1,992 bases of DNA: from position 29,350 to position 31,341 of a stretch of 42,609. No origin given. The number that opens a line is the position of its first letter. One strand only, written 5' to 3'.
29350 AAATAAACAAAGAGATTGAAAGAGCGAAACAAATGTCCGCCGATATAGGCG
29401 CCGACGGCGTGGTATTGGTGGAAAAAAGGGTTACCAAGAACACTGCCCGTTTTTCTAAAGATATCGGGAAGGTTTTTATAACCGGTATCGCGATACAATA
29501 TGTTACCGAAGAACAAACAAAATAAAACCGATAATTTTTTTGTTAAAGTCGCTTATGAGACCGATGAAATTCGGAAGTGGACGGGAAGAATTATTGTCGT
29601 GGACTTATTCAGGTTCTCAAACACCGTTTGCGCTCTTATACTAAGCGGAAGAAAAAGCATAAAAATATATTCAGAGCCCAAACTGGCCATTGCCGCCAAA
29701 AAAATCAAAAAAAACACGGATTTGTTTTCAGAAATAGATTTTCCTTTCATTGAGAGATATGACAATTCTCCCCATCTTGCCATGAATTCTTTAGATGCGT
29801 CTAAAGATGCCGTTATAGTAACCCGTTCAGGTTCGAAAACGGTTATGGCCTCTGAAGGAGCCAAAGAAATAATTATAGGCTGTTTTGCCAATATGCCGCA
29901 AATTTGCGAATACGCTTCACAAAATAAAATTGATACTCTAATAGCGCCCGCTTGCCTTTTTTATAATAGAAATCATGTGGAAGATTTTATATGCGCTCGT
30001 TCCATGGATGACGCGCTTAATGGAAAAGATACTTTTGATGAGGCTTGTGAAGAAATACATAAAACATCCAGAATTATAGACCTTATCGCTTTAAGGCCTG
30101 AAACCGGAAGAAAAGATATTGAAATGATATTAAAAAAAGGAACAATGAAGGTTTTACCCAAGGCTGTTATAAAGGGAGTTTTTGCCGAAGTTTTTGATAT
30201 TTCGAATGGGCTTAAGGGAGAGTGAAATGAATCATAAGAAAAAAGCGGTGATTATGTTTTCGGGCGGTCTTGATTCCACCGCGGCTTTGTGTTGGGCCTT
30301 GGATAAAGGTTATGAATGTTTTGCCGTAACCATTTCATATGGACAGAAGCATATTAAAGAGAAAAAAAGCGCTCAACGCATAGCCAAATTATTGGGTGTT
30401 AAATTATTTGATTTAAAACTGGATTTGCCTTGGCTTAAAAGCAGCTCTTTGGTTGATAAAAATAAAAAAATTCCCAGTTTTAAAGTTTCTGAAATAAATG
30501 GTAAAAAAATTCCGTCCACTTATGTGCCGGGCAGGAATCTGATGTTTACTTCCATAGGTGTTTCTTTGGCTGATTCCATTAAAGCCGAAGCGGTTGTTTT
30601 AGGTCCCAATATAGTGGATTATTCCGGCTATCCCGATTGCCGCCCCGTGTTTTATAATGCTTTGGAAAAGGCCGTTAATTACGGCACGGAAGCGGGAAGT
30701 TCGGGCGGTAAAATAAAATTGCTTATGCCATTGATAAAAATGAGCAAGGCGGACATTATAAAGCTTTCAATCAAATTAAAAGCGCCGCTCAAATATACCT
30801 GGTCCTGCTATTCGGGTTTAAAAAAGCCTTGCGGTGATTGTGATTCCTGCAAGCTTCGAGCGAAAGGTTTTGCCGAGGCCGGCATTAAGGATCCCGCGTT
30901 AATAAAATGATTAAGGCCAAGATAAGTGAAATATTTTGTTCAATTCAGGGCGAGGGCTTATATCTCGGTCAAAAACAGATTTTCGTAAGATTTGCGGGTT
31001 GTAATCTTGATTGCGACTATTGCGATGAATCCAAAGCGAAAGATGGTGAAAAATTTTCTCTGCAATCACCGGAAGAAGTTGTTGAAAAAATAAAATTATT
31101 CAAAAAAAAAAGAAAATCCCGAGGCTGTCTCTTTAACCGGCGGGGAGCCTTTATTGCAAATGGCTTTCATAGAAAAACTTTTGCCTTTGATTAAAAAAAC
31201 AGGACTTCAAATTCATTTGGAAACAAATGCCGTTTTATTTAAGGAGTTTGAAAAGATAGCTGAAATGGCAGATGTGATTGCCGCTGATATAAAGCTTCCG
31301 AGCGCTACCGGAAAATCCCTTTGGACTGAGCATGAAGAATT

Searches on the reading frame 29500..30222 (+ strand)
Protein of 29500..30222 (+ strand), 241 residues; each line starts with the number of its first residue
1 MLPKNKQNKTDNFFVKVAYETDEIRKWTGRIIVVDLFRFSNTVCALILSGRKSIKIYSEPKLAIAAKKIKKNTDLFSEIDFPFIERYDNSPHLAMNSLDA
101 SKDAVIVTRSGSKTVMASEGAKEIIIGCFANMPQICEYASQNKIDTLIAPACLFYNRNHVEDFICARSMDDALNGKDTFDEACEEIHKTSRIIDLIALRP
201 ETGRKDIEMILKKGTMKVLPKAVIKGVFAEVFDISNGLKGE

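Call 74: search_protein_families(library=pfam, proteins=[window:29500-30222:+], max_evalue=0.01)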
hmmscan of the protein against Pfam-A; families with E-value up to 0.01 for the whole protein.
window:29500-30222:+ (241 aa): 1 family
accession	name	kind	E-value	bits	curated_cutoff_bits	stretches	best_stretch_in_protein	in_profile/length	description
PF04029.19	2-ph_phosp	-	5.4e-18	65.4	26.4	1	27-178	12-164/226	2-phosphosulpholactate phosphatase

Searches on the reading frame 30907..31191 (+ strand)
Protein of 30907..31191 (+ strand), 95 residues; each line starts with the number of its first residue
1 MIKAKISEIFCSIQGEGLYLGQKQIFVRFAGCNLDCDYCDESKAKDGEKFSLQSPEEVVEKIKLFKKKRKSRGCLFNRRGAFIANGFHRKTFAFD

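Call 74: search_protein_families(library=pfam, proteins=[window:30907-31191:+], max_evalue=0.01)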
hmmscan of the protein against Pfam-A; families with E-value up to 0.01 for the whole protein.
window:30907-31191:+ (95 aa): 2 families
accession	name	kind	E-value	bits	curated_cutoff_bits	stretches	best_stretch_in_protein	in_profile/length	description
PF04055.27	Radical_SAM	-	4.2e-07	30.7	29.5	1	29-74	4-49/166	Radical SAM superfamily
PF13353.11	Fer4_12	-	0.003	18.3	22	1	14-69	2-52/137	4Fe-4S single cluster domain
